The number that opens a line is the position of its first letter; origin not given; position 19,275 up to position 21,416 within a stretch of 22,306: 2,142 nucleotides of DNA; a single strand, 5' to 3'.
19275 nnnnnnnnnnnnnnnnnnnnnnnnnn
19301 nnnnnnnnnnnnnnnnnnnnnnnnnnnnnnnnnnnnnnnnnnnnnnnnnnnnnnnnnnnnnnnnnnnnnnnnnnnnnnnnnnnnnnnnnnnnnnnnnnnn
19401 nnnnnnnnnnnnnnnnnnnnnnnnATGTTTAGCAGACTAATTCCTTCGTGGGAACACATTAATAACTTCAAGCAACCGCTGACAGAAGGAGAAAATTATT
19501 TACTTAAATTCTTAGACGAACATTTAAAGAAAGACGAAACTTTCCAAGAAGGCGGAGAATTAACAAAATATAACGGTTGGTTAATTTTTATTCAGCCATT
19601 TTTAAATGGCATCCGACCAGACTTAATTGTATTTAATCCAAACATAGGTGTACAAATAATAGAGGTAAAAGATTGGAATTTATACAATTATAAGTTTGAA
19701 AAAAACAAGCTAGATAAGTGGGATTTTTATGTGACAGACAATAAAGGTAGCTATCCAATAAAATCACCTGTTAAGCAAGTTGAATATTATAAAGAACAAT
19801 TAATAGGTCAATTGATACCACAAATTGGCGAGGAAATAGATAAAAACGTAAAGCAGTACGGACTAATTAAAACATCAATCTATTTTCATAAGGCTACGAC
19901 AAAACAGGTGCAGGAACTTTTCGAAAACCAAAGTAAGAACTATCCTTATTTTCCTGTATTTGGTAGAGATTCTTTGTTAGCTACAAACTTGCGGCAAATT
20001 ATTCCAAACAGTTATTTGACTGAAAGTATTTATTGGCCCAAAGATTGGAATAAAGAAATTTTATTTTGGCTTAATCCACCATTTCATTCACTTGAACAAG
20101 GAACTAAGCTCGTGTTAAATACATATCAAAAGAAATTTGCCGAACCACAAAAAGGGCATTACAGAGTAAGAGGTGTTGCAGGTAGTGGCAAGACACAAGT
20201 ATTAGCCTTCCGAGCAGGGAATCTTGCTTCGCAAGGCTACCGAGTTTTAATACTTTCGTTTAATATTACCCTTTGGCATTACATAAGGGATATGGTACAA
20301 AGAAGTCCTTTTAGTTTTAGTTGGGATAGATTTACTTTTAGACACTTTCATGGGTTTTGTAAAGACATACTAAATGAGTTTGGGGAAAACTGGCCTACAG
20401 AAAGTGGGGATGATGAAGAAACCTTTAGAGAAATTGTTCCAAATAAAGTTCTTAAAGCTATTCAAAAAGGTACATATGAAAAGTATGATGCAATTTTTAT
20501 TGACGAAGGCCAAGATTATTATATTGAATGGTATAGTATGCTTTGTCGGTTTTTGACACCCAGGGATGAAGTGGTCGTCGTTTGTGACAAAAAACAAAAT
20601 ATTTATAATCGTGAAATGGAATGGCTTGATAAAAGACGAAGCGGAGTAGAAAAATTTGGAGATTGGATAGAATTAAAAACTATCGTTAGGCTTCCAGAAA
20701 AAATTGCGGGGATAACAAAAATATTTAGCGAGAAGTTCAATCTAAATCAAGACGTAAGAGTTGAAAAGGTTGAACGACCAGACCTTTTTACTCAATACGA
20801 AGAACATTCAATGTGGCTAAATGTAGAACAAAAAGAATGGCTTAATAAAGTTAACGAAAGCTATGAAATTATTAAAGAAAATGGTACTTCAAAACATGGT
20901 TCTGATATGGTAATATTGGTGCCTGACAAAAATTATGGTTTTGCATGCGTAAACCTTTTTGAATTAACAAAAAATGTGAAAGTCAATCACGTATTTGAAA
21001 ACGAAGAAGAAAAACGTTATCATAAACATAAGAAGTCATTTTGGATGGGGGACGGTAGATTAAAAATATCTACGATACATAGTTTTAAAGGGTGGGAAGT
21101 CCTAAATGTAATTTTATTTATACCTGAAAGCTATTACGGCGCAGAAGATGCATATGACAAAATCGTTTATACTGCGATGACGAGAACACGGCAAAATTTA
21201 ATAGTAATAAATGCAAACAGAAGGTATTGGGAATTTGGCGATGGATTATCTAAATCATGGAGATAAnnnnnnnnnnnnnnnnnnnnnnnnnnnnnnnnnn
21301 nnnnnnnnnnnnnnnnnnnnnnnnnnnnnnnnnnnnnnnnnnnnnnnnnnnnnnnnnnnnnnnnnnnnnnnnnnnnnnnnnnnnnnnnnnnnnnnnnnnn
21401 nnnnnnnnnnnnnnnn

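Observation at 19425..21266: AT-rich single-polypeptide nuclease-helicase fusion: candidate stand-alone defence gene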

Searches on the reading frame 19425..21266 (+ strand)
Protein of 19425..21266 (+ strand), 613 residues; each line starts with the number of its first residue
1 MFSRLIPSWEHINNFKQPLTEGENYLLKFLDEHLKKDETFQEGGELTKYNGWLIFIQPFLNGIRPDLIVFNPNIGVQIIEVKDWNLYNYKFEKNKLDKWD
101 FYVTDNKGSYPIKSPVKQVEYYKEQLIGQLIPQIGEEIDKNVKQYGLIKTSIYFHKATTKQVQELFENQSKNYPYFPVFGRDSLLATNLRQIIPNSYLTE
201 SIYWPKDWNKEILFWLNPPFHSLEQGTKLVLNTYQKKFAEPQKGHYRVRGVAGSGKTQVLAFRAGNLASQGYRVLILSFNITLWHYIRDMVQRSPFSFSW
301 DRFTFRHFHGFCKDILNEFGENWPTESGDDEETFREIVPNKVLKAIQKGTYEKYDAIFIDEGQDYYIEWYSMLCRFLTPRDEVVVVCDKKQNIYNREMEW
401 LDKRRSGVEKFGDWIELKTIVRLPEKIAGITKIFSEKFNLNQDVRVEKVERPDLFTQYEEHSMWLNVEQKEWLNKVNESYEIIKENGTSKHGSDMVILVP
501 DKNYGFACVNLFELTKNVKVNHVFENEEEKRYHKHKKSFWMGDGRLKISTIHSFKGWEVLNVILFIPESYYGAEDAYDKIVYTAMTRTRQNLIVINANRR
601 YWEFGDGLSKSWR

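Call 5: search_protein_families(library=pfam, proteins=[window:19425-21266:+], max_evalue=1)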
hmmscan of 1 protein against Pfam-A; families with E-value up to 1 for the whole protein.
window:19425-21266:+ (613 aa): 13 families
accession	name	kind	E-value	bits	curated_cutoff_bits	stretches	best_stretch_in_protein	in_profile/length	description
PF00580.27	UvrD-helicase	-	9.2e-13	48.9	23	2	231-322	1-96/271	UvrD/REP helicase N-terminal domain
PF13538.12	UvrD_C_2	-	4.8e-08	33.2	27.4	1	548-595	4-52/52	UvrD-like helicase C-terminal domain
PF13245.12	AAA_19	-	2e-07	31.7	25.1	1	247-395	15-132/134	AAA domain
PF08378.17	NERD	-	1.4e-06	29.2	22.1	1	48-136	17-96/111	Nuclease-related domain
PF01443.25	Viral_helicase1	-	0.00035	20.9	21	0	527-595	169-227/228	Viral superfamily 1 RNA helicase core domain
PF13361.12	UvrD_C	-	0.00066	19.6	25.6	1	358-597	164-348/350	UvrD-like helicase C-terminal domain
PF13604.12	AAA_30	-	0.0046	17.2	27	1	242-279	17-54/191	AAA domain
PF09848.15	SLFN-g3_helicase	-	0.027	14.2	24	1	248-446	6-161/354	Schlafen group 3, DNA/RNA helicase domain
PF08774.17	VRR_NUC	-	0.034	14.6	23.8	0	64-83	64-86/116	VRR-NUC domain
PF25199.1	nSTAND_NTPase5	-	0.07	13.4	34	1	239-277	37-76/145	Novel STAND NTPase 5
PF04851.21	ResIII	-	0.089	13.1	22.5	1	231-288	12-70/164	Type III restriction enzyme, res subunit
PF22722.2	NA-iREase1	-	0.13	12.7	27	1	468-537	4-71/106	NACHT-associated inactive Restriction Endonuclease 1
PF13191.12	AAA_16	-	0.27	12.1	32.6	1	233-391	15-142/167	AAA ATPase domain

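Call 6: search_protein_families(library=padloc, proteins=[window:19425-21266:+], max_evalue=1)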
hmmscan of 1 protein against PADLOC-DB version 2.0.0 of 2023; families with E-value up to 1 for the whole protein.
window:19425-21266:+ (613 aa): 30 families (the best 25 are shown)
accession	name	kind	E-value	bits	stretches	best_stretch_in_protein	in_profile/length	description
PDLC01087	C3a187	-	1.6e-79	266.3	1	3-599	2-546/559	NERD+UvrD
PDLC03802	RTasHel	-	5.4e-14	49.9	3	231-317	6-94/675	DRT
PDLC00132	GajB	-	1.2e-11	42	2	231-321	4-94/625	UrvD helicase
PDLC00103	GajB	-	1.7e-11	41.8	3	240-325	26-115/612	UrvD helicase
PDLC00122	GajB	-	1.8e-10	38.3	2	532-603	409-479/502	UrvD helicase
PDLC03002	Helicase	-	2.2e-10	37.4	2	331-399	310-376/707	-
PDLC00107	GajB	-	3.6e-10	37.1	3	344-395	206-257/587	UrvD helicase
PDLC00114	GajB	-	8.2e-10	35.9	2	231-321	8-101/635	UrvD helicase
PDLC00144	GajB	-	4.7e-08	30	2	252-393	36-201/559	UrvD helicase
PDLC00134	GajB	-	2.5e-07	28.1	2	252-326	37-116/431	UrvD helicase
PDLC00104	GajB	-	1.2e-06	25.6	2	242-320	14-96/574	UrvD helicase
PDLC04173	GajB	-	3.5e-06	24.2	1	248-419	14-188/471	-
PDLC00138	GajB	-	4.1e-06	23.8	2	231-319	5-95/581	UrvD helicase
PDLC03813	RTasNERD-Hel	-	8.5e-06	23.1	1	248-398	229-344/519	DRT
PDLC00140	GajB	-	3.1e-05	21.4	1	353-398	142-187/365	UrvD helicase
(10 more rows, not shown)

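Call 7: search_protein_families(library=ncbifam, proteins=[window:19425-21266:+], max_evalue=1)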
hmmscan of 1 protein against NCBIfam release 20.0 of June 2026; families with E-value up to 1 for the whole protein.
window:19425-21266:+ (613 aa): 7 families
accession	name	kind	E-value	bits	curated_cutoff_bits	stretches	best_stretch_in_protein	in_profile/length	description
TIGR01073.1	pcrA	equivalog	4.8e-06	25.2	911.2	2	351-395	207-251/725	DNA helicase PcrA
NF008743.0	PRK11773.1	equivalog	5.6e-05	21.7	965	2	231-270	10-49/720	DNA helicase II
TIGR01075.1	uvrD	equivalog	0.0048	15.2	1144.45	0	346-395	201-250/715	DNA helicase II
TIGR01447.1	recD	equivalog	0.015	13.9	310.15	1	549-598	529-576/597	exodeoxyribonuclease V subunit alpha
TIGR01448.2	helicase_RecD2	equivalog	0.021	12.9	500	1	550-598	644-690/713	SF1B family DNA helicase RecD2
TIGR00643.1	recG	equivalog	0.16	10.6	659.4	1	122-277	138-290/629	ATP-dependent DNA helicase RecG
NF041254.1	motor_HelR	exception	0.28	9.4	750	0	544-595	655-705/706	RNA polymerase recycling motor ATPase HelR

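Call 10: find_homologous_proteins(query=window:19425-21263:+, max_evalue=0.001)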
Query window:19425-21263:+ (613 aa): 1120 proteins with E <= 0.001 among 6837 candidates; the best 120 are listed.
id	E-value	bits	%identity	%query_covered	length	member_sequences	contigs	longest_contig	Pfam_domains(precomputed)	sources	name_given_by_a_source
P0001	0.0e+0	1299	89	100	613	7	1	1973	PF13538.13,PF13245.13,PF08378.18,PF00580.28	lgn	-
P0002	0.0e+0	1246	84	100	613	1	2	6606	PF13538.13,PF13245.13,PF08378.18,PF00580.28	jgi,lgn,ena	-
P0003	0.0e+0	1220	83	100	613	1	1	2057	PF13538.13,PF13245.13,PF08378.18,PF00580.28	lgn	-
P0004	0.0e+0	1219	83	100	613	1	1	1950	PF13538.13,PF13245.13,PF08378.18,PF00580.28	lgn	-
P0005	0.0e+0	1214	82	100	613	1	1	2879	PF13538.13,PF13245.13,PF00580.28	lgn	-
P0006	0.0e+0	1199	82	100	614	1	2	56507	PF13538.13,PF13245.13,PF08378.18,PF00580.28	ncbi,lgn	-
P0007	0.0e+0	1196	82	100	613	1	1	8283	PF13538.13,PF01443.25,PF13245.13,PF00580.28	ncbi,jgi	jgi:hypothetical protein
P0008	0.0e+0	1193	81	100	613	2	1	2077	PF13538.13,PF01443.25,PF13245.13,PF08378.18,PF00580.28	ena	-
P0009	0.0e+0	1191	82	100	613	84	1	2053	PF13538.13,PF13245.13,PF00580.28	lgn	-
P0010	0.0e+0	1190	80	100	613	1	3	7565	PF13538.13,PF13245.13,PF08378.18,PF00580.28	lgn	-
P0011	0.0e+0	1184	81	100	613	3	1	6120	PF13538.13,PF13245.13,PF08378.18,PF00580.28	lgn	-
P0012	0.0e+0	1172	79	100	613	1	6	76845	PF13538.13,PF13245.13,PF00580.28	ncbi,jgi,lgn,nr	ncbi:MAG: AAA family ATPase [Bacteroidales bacterium]|nr:AAA family ATPase [Bacteroidales bacterium]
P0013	0.0e+0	1167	79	100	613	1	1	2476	PF13538.13,PF01443.25,PF13361.13,PF13245.13,PF08378.18,PF00580.28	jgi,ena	-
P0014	0.0e+0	1153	80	100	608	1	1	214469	PF13538.13,PF01443.25,PF13245.13,PF00580.28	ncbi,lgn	-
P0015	0.0e+0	1151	77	100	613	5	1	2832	PF13538.13,PF01443.25,PF13245.13,PF08378.18,PF00580.28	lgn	-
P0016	0.0e+0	1149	77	100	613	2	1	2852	PF13538.13,PF01443.25,PF13245.13,PF08378.18,PF00580.28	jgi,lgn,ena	-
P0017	0.0e+0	1135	77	100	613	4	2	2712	PF13538.13,PF01443.25,PF13245.13,PF08378.18,PF00580.28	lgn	-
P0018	0.0e+0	1131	77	100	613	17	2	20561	PF13538.13,PF01443.25,PF13245.13,PF08378.18,PF00580.28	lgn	-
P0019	0.0e+0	1131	77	100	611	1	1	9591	PF13538.13,PF13245.13,PF08378.18,PF00580.28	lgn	-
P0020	0.0e+0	1127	76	100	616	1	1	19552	PF13538.13,PF13245.13,PF08378.18,PF00580.28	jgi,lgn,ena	-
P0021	0.0e+0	1122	76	100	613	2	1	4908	PF13538.13,PF13245.13,PF00580.28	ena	-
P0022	0.0e+0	1114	75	100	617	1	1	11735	PF13538.13,PF01443.25,PF13245.13,PF08378.18,PF00580.28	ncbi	-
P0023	0.0e+0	1113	77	100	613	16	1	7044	PF13538.13,PF01443.25,PF13245.13,PF00580.28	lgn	-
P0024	0.0e+0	1105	76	100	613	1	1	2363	PF13538.13,PF13245.13,PF08378.18,PF00580.28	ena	-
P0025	0.0e+0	1096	75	100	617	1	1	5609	PF13538.13,PF01443.25,PF13245.13,PF00580.28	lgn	-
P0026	0.0e+0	1087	73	100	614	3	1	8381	PF13538.13,PF13245.13,PF08378.18,PF00580.28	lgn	-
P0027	0.0e+0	1087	73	100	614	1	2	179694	PF13538.13,PF13245.13,PF00580.28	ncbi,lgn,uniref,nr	ncbi:UvrD-helicase domain-containing protein [Flavobacterium sp. MAH-1]|uniref:DNA 3'-5' helicase II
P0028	0.0e+0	1086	75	100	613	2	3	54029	PF13538.13,PF01443.25,PF13245.13,PF00580.28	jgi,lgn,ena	-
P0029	0.0e+0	1079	74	100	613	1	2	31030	PF13538.13,PF01443.25,PF13245.13,PF08378.18,PF00580.28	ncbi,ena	-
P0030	0.0e+0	1060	72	100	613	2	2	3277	PF13538.13,PF13245.13,PF08378.18,PF00580.28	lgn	-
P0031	0.0e+0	1056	71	100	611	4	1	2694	PF13538.13,PF01443.25,PF13245.13,PF00580.28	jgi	jgi:hypothetical protein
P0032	0.0e+0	1048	71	100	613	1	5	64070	PF13538.13,PF13245.13,PF00580.28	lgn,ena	-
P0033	0.0e+0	1047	71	100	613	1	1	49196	PF13538.13,PF01443.25,PF13245.13,PF00580.28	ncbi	-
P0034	0.0e+0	1018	70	100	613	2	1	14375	PF13538.13,PF01443.25,PF13245.13,PF00580.28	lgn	-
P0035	0.0e+0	1014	70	100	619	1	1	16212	PF13538.13,PF01443.25,PF13245.13,PF00580.28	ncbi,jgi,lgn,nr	ncbi:MAG: UvrD-helicase domain-containing protein [Campylobacteraceae bacterium]|jgi:superfamily I D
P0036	0.0e+0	1013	71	100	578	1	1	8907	PF13538.13,PF08378.18,PF00580.28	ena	-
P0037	6.4e-298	1008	69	100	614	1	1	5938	PF13538.13,PF13245.13,PF00580.28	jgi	jgi:Superfamily I DNA and RNA helicases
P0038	1.8e-296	1003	69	99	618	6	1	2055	PF13538.13,PF13245.13,PF08378.18,PF00580.28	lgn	-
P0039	2.2e-295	999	68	100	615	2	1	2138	PF13538.13,PF13245.13,PF00580.28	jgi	-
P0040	2.4e-288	976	67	100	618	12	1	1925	PF13538.13,PF13245.13,PF08378.18,PF00580.28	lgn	-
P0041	6.9e-287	971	66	99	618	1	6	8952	PF13538.13,PF13245.13,PF08378.18,PF00580.28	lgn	-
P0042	3.5e-286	969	67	100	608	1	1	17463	PF13538.13,PF01443.25,PF13361.13,PF13245.13,PF08378.18,PF00580.28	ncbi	-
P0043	4.7e-286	969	66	100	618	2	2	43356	PF13538.13,PF13245.13,PF08378.18,PF00580.28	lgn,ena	-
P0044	1.8e-284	963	67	100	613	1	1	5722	PF13538.13,PF13245.13,PF00580.28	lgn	-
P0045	2.2e-283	960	65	100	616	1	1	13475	PF13538.13,PF01443.25,PF13361.13,PF13245.13,PF00580.28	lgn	-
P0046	6.2e-283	958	66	100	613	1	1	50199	PF13538.13,PF13245.13,PF08378.18,PF00580.28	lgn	-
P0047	9.1e-281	951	66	100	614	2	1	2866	PF13538.13,PF13245.13,PF00580.28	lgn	-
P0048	7.9e-279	945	65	100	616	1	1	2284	PF13538.13,PF01443.25,PF13245.13,PF00580.28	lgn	-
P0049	2.3e-278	943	65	100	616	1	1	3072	PF13538.13,PF01443.25,PF13245.13,PF00580.28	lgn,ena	-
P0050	5.6e-276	935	64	100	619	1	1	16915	PF13538.13,PF13245.13,PF00580.28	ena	-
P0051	2.2e-275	933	65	100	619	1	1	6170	PF13538.13,PF01443.25,PF13245.13,PF08378.18,PF00580.28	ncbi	-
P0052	3.5e-275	933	65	100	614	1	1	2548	PF13538.13,PF13361.13,PF13245.13,PF00580.28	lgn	-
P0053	1.7e-273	927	64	100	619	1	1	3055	PF13538.13,PF01443.25,PF13245.13,PF08378.18,PF00580.28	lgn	-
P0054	3.7e-271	919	63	100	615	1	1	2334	PF13538.13,PF01443.25,PF13245.13,PF08378.18,PF00580.28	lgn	-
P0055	1.1e-270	918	77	83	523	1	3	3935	PF13245.13,PF00580.28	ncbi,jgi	jgi:hypothetical protein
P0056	3.3e-269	913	64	100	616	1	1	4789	PF13538.13,PF01443.25,PF13361.13,PF13245.13,PF00580.28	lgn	-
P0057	8.1e-268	908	62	100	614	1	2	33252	PF13538.13,PF01443.25,PF13361.13,PF13245.13,PF08378.18,PF00580.28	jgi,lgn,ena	-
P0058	1.3e-267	908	64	100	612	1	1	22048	PF13538.13,PF13245.13,PF08378.18,PF00580.28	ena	-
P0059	5.1e-267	906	63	100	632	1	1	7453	PF13538.13,PF13245.13,PF08378.18,PF00580.28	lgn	-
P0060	1.6e-266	904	63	100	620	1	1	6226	PF13538.13,PF13245.13,PF08378.18,PF00580.28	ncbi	-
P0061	2.6e-264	897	62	100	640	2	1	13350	PF13538.13,PF01443.25,PF13245.13,PF00580.28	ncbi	-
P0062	2.8e-264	897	61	100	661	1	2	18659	PF13538.13,PF13245.13,PF00580.28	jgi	jgi:UvrD-like helicase C-terminal domain/AAA domain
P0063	3.9e-263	893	61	100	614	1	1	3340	PF13538.13,PF01443.25,PF13245.13,PF00580.28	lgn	-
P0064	8.3e-263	892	60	100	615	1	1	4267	PF13538.13,PF13245.13,PF00580.28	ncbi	-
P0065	5.8e-260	882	62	100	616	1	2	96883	PF13538.13,PF01443.25,PF13245.13,PF00580.28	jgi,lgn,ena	-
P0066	5.6e-256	869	85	69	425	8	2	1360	PF13538.13,PF13245.13,PF00580.28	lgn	-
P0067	1.4e-253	861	59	100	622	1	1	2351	PF13538.13,PF01443.25,PF13245.13,PF00580.28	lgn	-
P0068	1.6e-251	855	62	98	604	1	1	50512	PF13538.13,PF01443.25,PF13245.13,PF08378.18,PF00580.28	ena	-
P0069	2.1e-251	854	61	100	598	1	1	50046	PF13538.13,PF01443.25,PF13361.13,PF13245.13,PF00580.28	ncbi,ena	-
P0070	3.0e-251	854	62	100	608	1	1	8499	PF13538.13,PF01443.25,PF13245.13,PF08378.18,PF00580.28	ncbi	-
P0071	5.5e-249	846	59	99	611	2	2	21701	PF13538.13,PF01443.25,PF13245.13,PF00580.28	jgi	jgi:hypothetical protein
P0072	5.5e-249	846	60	100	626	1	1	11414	PF13538.13,PF01443.25,PF13245.13,PF00580.28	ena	-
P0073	6.2e-249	846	61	100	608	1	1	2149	PF13538.13,PF01443.25,PF13245.13,PF08378.18,PF09848.16,PF00580.28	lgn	-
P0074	1.1e-248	845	60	98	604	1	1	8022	PF13538.13,PF01443.25,PF13245.13,PF08378.18,PF00580.28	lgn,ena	-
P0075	8.8e-248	842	58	99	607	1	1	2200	PF13538.13,PF01443.25,PF13361.13,PF13245.13,PF08378.18,PF00580.28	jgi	-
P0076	3.2e-247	840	60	100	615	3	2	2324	PF13538.13,PF13245.13,PF00580.28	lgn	-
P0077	5.9e-246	836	59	100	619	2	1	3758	PF13538.13,PF13245.13,PF00580.28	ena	-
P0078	1.4e-245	835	59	100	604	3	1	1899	PF13538.13,PF01443.25,PF13245.13,PF08378.18,PF00580.28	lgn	-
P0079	7.1e-244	829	58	100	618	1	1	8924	PF13245.13,PF00580.28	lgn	-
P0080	7.9e-244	829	59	98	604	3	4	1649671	PF13538.13,PF13245.13,PF08378.18,PF00580.28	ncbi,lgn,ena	ncbi:MAG: UvrD-helicase domain-containing protein [Ignavibacteriaceae bacterium]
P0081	1.3e-243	828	62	97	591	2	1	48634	PF13538.13,PF13245.13,PF00580.28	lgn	-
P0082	4.7e-243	827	58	100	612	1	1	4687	PF13245.13,PF00580.28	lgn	-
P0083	1.1e-239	815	59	100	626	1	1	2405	PF13538.13,PF01443.25,PF13245.13,PF00580.28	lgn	-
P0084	7.1e-239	813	58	98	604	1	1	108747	PF13538.13,PF01443.25,PF13245.13,PF08378.18,PF00580.28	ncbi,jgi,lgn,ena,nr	ncbi:MAG: NERD domain-containing protein [Melioribacteraceae bacterium]|nr:NERD domain-containing pr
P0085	3.6e-238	810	57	100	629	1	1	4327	PF13538.13,PF13245.13,PF08378.18,PF00580.28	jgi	-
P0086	5.6e-238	810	57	100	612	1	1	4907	PF13538.13,PF01443.25,PF13361.13,PF13245.13,PF00580.28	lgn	-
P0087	1.5e-234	799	57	98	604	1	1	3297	PF13538.13,PF01443.25,PF13245.13,PF08378.18,PF09848.16,PF00580.28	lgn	-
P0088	1.5e-228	779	59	93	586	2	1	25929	PF13538.13,PF01443.25,PF13245.13,PF00580.28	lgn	-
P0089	4.7e-228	777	56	100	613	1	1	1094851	PF13538.13,PF01443.25,PF13245.13,PF08378.18,PF00580.28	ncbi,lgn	-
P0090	1.7e-226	772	56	100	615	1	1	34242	PF13245.13,PF00580.28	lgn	-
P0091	9.5e-226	769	56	100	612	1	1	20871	PF01443.25,PF13245.13,PF08378.18,PF00580.28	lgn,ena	-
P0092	1.7e-225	769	56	100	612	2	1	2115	PF01443.25,PF08378.18,PF00580.28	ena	-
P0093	2.1e-225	768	55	100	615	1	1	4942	PF13538.13,PF01443.25,PF00580.28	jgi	jgi:hypothetical protein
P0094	2.1e-225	768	55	100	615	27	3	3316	PF01443.25,PF13245.13,PF08378.18,PF00580.28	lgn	-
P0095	2.6e-225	768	57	100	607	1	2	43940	PF13538.13,PF01443.25,PF13245.13,PF08378.18,PF00580.28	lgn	-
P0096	2.9e-225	768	56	100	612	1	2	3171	PF01443.25,PF13245.13,PF08378.18,PF00580.28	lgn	-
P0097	3.3e-225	768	55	100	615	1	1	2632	PF01443.25,PF13245.13,PF08378.18,PF00580.28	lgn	-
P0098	1.4e-224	766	56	100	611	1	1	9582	PF13538.13,PF13245.13,PF08378.18,PF00580.28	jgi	-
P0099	1.8e-224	765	55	100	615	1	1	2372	PF01443.25,PF13245.13,PF08378.18,PF00580.28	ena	-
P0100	1.6e-223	762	55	100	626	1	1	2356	PF13245.13,PF08378.18,PF00580.28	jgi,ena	-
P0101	3.1e-223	761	55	100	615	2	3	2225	PF01443.25,PF13245.13,PF08378.18,PF00580.28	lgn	-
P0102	1.1e-222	759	55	100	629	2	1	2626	PF01443.25,PF13245.13,PF08378.18,PF00580.28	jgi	jgi:hypothetical protein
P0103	1.9e-222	759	55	100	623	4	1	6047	PF08378.18,PF00580.28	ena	-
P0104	2.1e-222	758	54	100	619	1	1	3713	PF01443.25,PF13245.13,PF08378.18,PF00580.28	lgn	-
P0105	2.2e-222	758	55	100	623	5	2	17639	PF01443.25,PF08378.18,PF00580.28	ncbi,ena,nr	ncbi:MAG: hypothetical protein A2033_18375 [Bacteroidetes bacterium GWA2_31_9]|nr:MAG: hypothetical 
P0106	4.1e-222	757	54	100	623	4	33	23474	PF08378.18,PF00580.28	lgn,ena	-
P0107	4.1e-222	757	55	100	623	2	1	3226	PF00580.28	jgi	-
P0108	1.2e-221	756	54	100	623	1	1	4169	PF13538.13,PF08378.18,PF00580.28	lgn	-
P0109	3.6e-221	754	55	100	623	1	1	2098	PF00580.28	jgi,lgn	jgi:hypothetical protein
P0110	5.6e-221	754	54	100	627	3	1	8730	PF13538.13,PF13245.13,PF08378.18,PF00580.28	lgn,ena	-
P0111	5.9e-221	754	55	100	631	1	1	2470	PF01443.25,PF00580.28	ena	-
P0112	6.0e-221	754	55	100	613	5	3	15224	PF13538.13,PF01443.25,PF13245.13,PF08378.18,PF00580.28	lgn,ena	-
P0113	6.6e-221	753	55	100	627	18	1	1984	PF13538.13,PF01443.25,PF13245.13,PF08378.18,PF00580.28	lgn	-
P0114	7.5e-221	753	54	100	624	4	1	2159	PF08378.18,PF00580.28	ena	-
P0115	7.9e-221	753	55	100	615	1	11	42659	PF01443.25,PF13245.13,PF00580.28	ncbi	-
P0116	8.1e-221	753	54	100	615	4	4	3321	PF13245.13,PF00580.28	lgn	-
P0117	1.2e-220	753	54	100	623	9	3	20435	PF13538.13,PF01443.25,PF00580.28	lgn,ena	-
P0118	2.3e-220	752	54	100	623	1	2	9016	PF13245.13,PF08378.18,PF00580.28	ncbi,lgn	-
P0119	3.8e-220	751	55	100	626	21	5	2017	PF01443.25,PF13245.13,PF08378.18,PF00580.28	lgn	-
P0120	5.7e-220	750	54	100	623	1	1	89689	PF01443.25,PF00580.28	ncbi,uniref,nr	ncbi:hypothetical protein FC093_20175 [Ilyomonas limi]|uniref:DNA 3'-5' helicase II n=1 Tax=Ilyomona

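Call 11: search_solved_structures(query=window:19425-21263:+, max_evalue=0.01, show_alignments=1)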
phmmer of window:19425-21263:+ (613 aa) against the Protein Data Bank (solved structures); distinct sequences matched with E-value up to 0.01: 0.
